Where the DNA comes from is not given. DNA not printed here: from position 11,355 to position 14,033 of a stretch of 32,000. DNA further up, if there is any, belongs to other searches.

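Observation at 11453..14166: PHP phosphoesterase / SMC-like ATPase fusion with an overlapping small acidic ORF: candidate two-gene defence module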

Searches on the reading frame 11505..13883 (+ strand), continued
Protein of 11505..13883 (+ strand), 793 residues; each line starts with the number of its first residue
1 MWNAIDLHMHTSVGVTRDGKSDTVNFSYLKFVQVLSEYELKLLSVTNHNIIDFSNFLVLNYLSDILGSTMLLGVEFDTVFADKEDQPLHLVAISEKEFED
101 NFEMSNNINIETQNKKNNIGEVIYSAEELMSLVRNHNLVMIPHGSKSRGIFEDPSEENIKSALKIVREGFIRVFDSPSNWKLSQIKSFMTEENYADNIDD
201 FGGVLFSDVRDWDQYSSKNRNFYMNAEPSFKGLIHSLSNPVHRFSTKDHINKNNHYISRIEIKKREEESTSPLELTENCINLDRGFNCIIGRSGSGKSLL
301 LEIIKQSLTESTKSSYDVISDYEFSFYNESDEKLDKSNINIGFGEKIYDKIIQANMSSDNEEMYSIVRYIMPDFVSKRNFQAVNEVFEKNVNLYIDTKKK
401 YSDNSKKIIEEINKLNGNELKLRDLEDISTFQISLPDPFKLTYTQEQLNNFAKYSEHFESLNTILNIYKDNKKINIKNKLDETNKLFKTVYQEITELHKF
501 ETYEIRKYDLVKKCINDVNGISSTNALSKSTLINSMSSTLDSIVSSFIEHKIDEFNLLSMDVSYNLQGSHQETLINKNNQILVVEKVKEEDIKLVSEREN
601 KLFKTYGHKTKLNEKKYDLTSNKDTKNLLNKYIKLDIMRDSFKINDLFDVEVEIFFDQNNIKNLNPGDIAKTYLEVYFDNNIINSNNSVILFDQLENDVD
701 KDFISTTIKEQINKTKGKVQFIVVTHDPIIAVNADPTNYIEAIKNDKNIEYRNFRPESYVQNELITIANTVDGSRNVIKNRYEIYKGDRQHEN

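Call 54: fold_search(model_id=the predicted structure, library=pdb)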
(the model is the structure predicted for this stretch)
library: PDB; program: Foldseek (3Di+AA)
matches with E <= 10: 1330; with E <= 0.001: 82
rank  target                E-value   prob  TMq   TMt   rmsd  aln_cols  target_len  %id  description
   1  4ad8                  7.5e-09  1.00  0.22  0.36  24.3       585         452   10  Crystal structure of a deletion mutant of Deinococcus radiodurans RecN (released 2012-12-12)
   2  5xei                  1.1e-08  1.00  0.20  0.28  31.3       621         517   13  Crystal structure of the Smc head domain with a coiled coil and joint derived from Pyrococcus yayanosii (released 2017-06-07)
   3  8roi_A                1.8e-08  1.00  0.20  0.36  26.7       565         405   12  Human cohesin SMC3-HD(EQ)/RAD21-N complex - ADP-bound conformation (released 2024-09-11)
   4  6qj1                  4.1e-08  1.00  0.20  0.35  25.5       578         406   10  Crystal structure of the C. thermophilum condensin Smc2 ATPase head (crystal from I) (released 2019-07-03)
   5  8roh_A                5.6e-08  1.00  0.21  0.37  26.3       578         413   12  Human cohesin SMC3-HD(EQ)/RAD21-N complex - Apo conformation (released 2024-09-11)
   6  4ux3_A                5.6e-08  1.00  0.21  0.35  28.8       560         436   14  cohesin Smc3-HD:Scc1-N complex from yeast (released 2014-12-03)
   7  8rol_A                7.2e-08  1.00  0.20  0.35  26.2       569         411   13  Human cohesin SMC3-HD(EQ)/RAD21-N complex - ATP-Mg-bound conformation - Form 2 (released 2024-09-11)
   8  8roj_A                7.6e-08  1.00  0.20  0.36  27.5       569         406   12  Human cohesin SMC3-HD/RAD21-N complex - ADP-Mg-bound conformation (released 2024-09-11)
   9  8rok_A                2.4e-07  1.00  0.19  0.37  26.6       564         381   11  Human cohesin SMC3-HD(EQ)/RAD21-N complex - ATP-Mg-bound conformation - Form 1 (released 2024-09-11)
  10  6yvv_B                3.7e-07  1.00  0.22  0.33  25.8       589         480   11  Condensin complex from S.cerevisiae ATP-free apo bridged state (released 2020-07-15)
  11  6wge_B                5.4e-07  1.00  0.21  0.31  26.4       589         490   14  Cryo-EM structure of human Cohesin-NIPBL-DNA complex without STAG1 (released 2020-05-20)
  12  8rok_C                5.7e-07  1.00  0.20  0.37  26.3       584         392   12  Human cohesin SMC3-HD(EQ)/RAD21-N complex - ATP-Mg-bound conformation - Form 1 (released 2024-09-11)
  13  7q2x_A                1.2e-06  1.00  0.20  0.35  27.7       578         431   13  Cryo-EM structure of clamped S.cerevisiae condensin-DNA complex (Form I) (released 2022-03-23)
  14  6qj0                  1.4e-06  1.00  0.21  0.37  23.5       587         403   10  Crystal structure of the C. thermophilum condensin Smc2 ATPase head (crystal form II) (released 2019-07-03)
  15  5z69_A                2.0e-06  1.00  0.20  0.36  24.3       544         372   12  Structure of the recombination mediator protein RecF-ATPrS in RecFOR pathway (released 2018-10-17)
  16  9q9h_B                2.8e-06  1.00  0.21  0.32  26.3       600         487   11  Cryo-EM structure of human Mre11-Rad50 complex bound to DNA (released 2025-10-01)
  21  7yzp_C                7.2e-06  1.00  0.20  0.32  21.7       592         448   10  Hairpin-bound state of the E. coli Mre11-Rad50 (SbcCD) head complex bound to ADP and a DNA hairpin (released 2022-08-17)
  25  5dny_D                1.0e-05  1.00  0.19  0.37  28.1       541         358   13  Structure of the ATPrS-Mre11/Rad50-DNA complex (released 2016-02-24)
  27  5dny_B                1.2e-05  1.00  0.18  0.36  29.2       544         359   13  Structure of the ATPrS-Mre11/Rad50-DNA complex (released 2016-02-24)
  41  3e0f                  1.0e-04  1.00  0.14  0.36   9.5       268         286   11  Crystal structure of a putative metal-dependent phosphoesterase (bad_1165) from bifidobacterium adolescentis atcc 15703  (released 2008-09-02)
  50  3o0f                  2.4e-04  1.00  0.14  0.35   9.8       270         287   11  Crystal structure of a putative metal-dependent phosphoesterase (BAD_1165) from bifidobacterium adolescentis atcc 15703  (released 2010-08-25)
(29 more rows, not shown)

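Call 57: search_protein_families(library=padloc, alignment_id=A1, max_evalue=0.001)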
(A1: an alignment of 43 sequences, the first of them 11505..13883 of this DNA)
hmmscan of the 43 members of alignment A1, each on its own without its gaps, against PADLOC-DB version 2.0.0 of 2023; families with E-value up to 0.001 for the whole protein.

A. member 1, window:11505-13883:+ (793 aa): 11 families
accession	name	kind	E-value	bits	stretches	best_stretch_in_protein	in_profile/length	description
PDLC04680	PDC-M49A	-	3.6e-10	37.1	1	5-313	4-259/674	-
PDLC02208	Ppl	-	1.1e-08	31.8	1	687-783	795-890/894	-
PDLC00279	PtuA1|PtuA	-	8.7e-08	29.7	1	279-360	21-94/416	AAA ATPase domain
PDLC00269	PtuA1|PtuA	-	3.5e-06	24.6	0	256-333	2-78/446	AAA ATPase domain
PDLC00277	PtuA1|PtuA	-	7.2e-06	23.5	0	278-314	17-53/423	AAA ATPase domain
PDLC00298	PtuA1|PtuA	-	9.6e-06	22.9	1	680-779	275-372/423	AAA ATPase domain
PDLC02980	AriA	-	1.6e-05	23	0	286-730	1-302/304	-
PDLC04140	mad8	-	1.6e-05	22.6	0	287-421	30-151/314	mads_8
PDLC04135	mad3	-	2.1e-05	22.3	0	685-735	282-332/374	mads_3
PDLC04168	GajA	-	0.0001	19.1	0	282-315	22-55/570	-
PDLC00276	PtuA1|PtuA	-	0.00011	19.7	0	686-779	95-177/239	AAA ATPase domain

B. families by the number of members that match (of 43 scanned): 28 families (the first 25 are shown)
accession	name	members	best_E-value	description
PDLC02208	Ppl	37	3.5e-16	-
PDLC04135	mad3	30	5.3e-10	mads_3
PDLC04680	PDC-M49A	25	4.5e-16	-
PDLC04168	GajA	24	8.7e-07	-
PDLC02980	AriA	22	3.9e-08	-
PDLC04678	PDC-M49A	20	2.4e-09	-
PDLC00277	PtuA1|PtuA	8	7.2e-06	AAA ATPase domain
PDLC04140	mad8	6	1.6e-05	mads_8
PDLC00298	PtuA1|PtuA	4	1.2e-06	AAA ATPase domain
PDLC04541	PDC-M25A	3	1.3e-08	-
PDLC02979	AriA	3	4.7e-08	-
PDLC04164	AriA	3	2.7e-07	-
PDLC00269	PtuA1|PtuA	3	3.5e-06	AAA ATPase domain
PDLC00290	PtuA1|PtuA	2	6e-07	AAA ATPase domain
PDLC00276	PtuA1|PtuA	2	0.00011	AAA ATPase domain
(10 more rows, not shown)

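Call 59: search_protein_representatives(alignment_id=A1)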
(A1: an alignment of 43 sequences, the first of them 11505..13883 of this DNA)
Query: 43 sequences, 791 profile positions. Proteins with E-value up to 0.001 (for the whole library): 3480; up to 1e-10: 1125; up to 1e-30: 120. The best 150 are listed.
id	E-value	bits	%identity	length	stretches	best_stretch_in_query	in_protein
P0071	0.0e+00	1116.9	-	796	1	2-790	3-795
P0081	0.0e+00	1092.6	-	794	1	1-788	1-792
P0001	0.0e+00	1026.2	-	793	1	4-791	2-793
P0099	0.0e+00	1020.0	-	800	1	2-791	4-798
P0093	0.0e+00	1019.9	-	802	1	2-786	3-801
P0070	1.6e-297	1005.9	-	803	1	3-789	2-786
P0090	1.7e-269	913.2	-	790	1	1-785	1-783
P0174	5.2e-245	832.2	-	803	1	2-787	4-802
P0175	4.6e-225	766.3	-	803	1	2-786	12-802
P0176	2.6e-220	750.5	-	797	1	4-787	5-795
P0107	2.1e-187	641.7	-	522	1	32-552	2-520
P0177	2.4e-154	532.4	-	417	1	32-434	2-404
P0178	8.6e-145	500.8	-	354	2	184-385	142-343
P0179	1.9e-141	489.7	-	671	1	2-650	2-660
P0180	2.1e-123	430.0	-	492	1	309-790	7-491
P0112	6.7e-42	160.5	-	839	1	3-786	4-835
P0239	3.5e-40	154.8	-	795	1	2-788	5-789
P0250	5.0e-36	141.1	-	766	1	5-784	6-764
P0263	1.0e-33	133.4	-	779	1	7-784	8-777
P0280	4.0e-31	124.8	-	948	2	2-300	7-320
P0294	6.5e-30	120.8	-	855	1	7-784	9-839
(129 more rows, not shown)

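Call 60: find_encoding_contigs(protein=P0250, flank=4000, max_places=2)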
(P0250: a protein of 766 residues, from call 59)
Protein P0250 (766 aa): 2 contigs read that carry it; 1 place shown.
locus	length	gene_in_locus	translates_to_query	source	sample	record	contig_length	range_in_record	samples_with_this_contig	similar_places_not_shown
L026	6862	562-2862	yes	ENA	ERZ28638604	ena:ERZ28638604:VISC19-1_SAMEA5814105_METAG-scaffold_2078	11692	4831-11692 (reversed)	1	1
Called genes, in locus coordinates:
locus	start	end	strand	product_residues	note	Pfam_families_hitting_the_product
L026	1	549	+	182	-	?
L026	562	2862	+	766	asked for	PF13304:AAA_21 (faint)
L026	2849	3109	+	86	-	-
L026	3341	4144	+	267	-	PF00456:Transketolase_N, PF00676:E1_dh, PF13292:DXP_synthase_N, PF02775:TPP_enzyme_C (weak)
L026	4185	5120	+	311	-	PF02779:Transket_pyr, PF02780:Transketolase_C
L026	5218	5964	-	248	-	-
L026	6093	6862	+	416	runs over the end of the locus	PF00275:EPSP_synthase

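Call 61: find_encoding_contigs(protein=P0239, flank=4000, max_places=2)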
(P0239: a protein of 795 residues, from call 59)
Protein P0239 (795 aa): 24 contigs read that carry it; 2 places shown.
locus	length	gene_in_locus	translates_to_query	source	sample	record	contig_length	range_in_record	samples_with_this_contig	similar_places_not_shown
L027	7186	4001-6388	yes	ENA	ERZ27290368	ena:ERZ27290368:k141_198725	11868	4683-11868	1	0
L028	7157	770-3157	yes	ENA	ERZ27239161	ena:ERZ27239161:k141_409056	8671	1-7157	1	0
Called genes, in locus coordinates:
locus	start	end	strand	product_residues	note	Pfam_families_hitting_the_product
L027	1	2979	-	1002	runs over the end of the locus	PF13620:CarboxypepD_reg, PF13715:CarbopepD_reg_2, PF07715:Plug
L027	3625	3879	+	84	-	PF01381:HTH_3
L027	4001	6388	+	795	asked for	PF02811:PHP (weak), PF13304:AAA_21 (faint)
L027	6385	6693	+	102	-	-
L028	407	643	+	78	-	PF12844:HTH_19 (weak), PF13443:HTH_26 (faint), PF01381:HTH_3 (weak)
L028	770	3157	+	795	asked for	PF02811:PHP (weak), PF13304:AAA_21 (faint)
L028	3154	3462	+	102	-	-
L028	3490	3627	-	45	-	-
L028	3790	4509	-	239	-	-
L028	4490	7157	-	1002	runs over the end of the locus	PF02384:N6_Mtase, PF20473:MmeI_Mtase, PF07669:Eco57I, PF12950:TaqI_C (weak)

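Call 72: search_dna_similar(query=window:11505-13883:+, collection=plasmids, mode=protein, max_evalue=1, max_rows=40)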
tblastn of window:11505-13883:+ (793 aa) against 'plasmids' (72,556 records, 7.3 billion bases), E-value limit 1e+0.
Records with a match: 675; places in all: 681; records where one place covers at least 80% of the query: 0.
Best place of each record, by identity: <60% 675.
By first word of the organism name: Escherichia 333; Klebsiella 169; Enterobacter 35; Salmonella 28; Serratia 19; Yersinia 17; Raoultella 15; Citrobacter 10; Staphylococcus 9; Pseudomonas 7; and 15 more.
By predicted mobility (MOB-suite, as given by PLSDB): conjugative 533; non-mobilizable 85; mobilizable 57.
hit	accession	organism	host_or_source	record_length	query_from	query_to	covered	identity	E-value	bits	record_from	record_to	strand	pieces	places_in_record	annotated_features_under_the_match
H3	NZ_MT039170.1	Serratia proteamaculans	-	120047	1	785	51%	24.5%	3e-1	83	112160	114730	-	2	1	TrlF family AAA-like ATPase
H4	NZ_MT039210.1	Serratia proteamaculans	-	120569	1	785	51%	24.5%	3e-1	83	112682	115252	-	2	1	TrlF family AAA-like ATPase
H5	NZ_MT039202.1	Serratia proteamaculans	-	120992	1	785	51%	24.5%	3e-1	83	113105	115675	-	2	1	TrlF family AAA-like ATPase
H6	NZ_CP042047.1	Staphylococcus aureus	retail beef liver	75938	2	395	50%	25.0%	1e-5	57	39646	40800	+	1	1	TrlF family AAA-like ATPase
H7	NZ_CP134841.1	Staphylococcus epidermidis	Homo sapiens,skin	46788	2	304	38%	26.2%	6e-7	61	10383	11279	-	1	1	TrlF family AAA-like ATPase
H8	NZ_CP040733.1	Staphylococcus hominis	Homo sapiens,bacterial colony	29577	2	304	38%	25.2%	4e-8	65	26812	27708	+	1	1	TrlF family AAA-like ATPase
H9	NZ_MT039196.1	Serratia proteamaculans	-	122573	1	308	39%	24.6%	4e-2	45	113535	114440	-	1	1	TrlF family AAA-like ATPase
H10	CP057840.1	Escherichia coli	culture,Pooled pig faecal samples ...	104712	1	308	39%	24.0%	1e-1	44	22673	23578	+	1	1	histidinol-phosphatase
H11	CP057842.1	Escherichia coli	culture,Pooled pig faecal samples ...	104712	1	308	39%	24.0%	1e-1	44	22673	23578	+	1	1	histidinol-phosphatase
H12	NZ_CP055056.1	Shigella dysenteriae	Shek Wu Hui WWTPs_49 WWTPs effluent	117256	1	308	39%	24.0%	1e-1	44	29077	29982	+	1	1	TrlF family AAA-like ATPase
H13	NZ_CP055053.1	Shigella dysenteriae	Shek Wu Hui WWTPs_51 WWTPs effluent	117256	1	308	39%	24.0%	1e-1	44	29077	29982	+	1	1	TrlF family AAA-like ATPase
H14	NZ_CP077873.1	Staphylococcus aureus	Homo sapiens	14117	2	304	38%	23.1%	1e-3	50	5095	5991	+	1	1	PHP domain-containing protein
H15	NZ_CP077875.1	Staphylococcus aureus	Homo sapiens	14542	2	304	38%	23.1%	1e-3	50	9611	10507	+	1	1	PHP domain-containing protein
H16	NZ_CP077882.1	Staphylococcus aureus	Homo sapiens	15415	2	304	38%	23.1%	1e-3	50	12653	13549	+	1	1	PHP domain-containing protein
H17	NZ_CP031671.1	Staphylococcus aureus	Homo sapiens,Microbe,blood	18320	2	304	38%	23.1%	1e-3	50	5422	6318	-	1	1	PHP domain-containing protein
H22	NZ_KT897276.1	Clostridium botulinum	-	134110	636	785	19%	27.3%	5e-1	42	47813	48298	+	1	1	Spaf_1101 family AAA-like ATPase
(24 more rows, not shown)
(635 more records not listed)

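Call 73: get_annotated_region(hit=H12, flank=5000)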
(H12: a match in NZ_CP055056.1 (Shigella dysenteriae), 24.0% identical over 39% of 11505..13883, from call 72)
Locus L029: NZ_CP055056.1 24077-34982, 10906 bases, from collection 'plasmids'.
description: Shigella dysenteriae strain SWHEFF_49 plasmid unnamed1, complete sequence
organism: Shigella dysenteriae (NCBI taxid 622)
taxonomy: Bacteria; Pseudomonadota; Gammaproteobacteria; Enterobacterales; Enterobacteriaceae; Shigella; Shigella dysenteriae
host: -; source: Shek Wu Hui WWTPs_49 WWTPs effluent; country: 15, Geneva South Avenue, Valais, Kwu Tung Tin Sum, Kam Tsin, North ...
typing (MOB-suite, as given by PLSDB): conjugative; replicon IncFIB,IncFIC,rep_cluster_2244; relaxase MOBF; mating-pair formation MPF_F
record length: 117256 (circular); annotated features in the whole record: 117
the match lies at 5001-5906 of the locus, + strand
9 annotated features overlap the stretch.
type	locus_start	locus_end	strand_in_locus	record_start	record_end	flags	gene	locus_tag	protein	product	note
CDS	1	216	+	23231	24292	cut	-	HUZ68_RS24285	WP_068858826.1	EAL domain-containing protein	-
CDS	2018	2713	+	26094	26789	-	-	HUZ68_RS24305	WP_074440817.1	AAA family ATPase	-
CDS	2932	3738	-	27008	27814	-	-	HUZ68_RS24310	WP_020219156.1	site-specific integrase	GO:0015074 - DNA integration [Evidence IEA]; GO:0006310 - DNA recombination [Evidence IEA]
CDS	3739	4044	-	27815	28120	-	ccdB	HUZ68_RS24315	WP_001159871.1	type II toxin-antitoxin system toxin CcdB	-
CDS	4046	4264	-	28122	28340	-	ccdA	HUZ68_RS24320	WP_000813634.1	type II toxin-antitoxin system antitoxin CcdA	-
CDS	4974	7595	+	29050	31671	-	-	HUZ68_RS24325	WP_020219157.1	TrlF family AAA-like ATPase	-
CDS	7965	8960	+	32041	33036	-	-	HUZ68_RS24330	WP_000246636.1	hypothetical protein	-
CDS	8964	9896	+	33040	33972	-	-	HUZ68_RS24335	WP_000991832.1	S-4TM family putative pore-forming effector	-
CDS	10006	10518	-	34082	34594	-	-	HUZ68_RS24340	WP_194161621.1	hypothetical protein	-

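Call 74: get_annotated_region(hit=H22, flank=5000)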
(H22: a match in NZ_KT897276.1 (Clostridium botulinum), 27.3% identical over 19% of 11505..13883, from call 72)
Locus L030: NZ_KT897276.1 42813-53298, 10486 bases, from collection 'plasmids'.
description: Clostridium botulinum strain INGR16-02E1 plasmid pINGR16-02E1, complete sequence
organism: Clostridium botulinum (NCBI taxid 1491)
taxonomy: Bacteria; Bacillota; Clostridia; Eubacteriales; Clostridiaceae; Clostridium; Clostridium botulinum
host: -; source: -; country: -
typing (MOB-suite, as given by PLSDB): non-mobilizable; replicon rep_cluster_107
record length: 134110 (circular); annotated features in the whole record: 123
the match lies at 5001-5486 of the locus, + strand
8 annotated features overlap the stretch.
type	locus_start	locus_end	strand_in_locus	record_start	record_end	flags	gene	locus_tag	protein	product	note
CDS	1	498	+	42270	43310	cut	-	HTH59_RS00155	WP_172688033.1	GGDEF domain-containing protein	-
CDS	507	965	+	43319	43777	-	-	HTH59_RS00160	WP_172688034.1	hypothetical protein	-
CDS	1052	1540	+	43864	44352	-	lepB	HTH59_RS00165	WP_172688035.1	signal peptidase I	GO:0009306 - protein secretion [Evidence IEA]; GO:0006465 - signal peptide processing [Evidence IEA]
CDS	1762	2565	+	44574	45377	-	-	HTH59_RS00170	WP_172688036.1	restriction endonuclease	GO:0009307 - DNA restriction-modification system [Evidence IEA]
CDS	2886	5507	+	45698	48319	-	-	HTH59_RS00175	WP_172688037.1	Spaf_1101 family AAA-like ATPase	-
CDS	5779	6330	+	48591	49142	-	-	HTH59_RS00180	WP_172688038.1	hypothetical protein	-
CDS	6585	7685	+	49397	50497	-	-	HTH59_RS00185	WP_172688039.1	NERD domain-containing protein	-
CDS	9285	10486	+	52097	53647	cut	-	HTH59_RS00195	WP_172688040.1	O-unit flippase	-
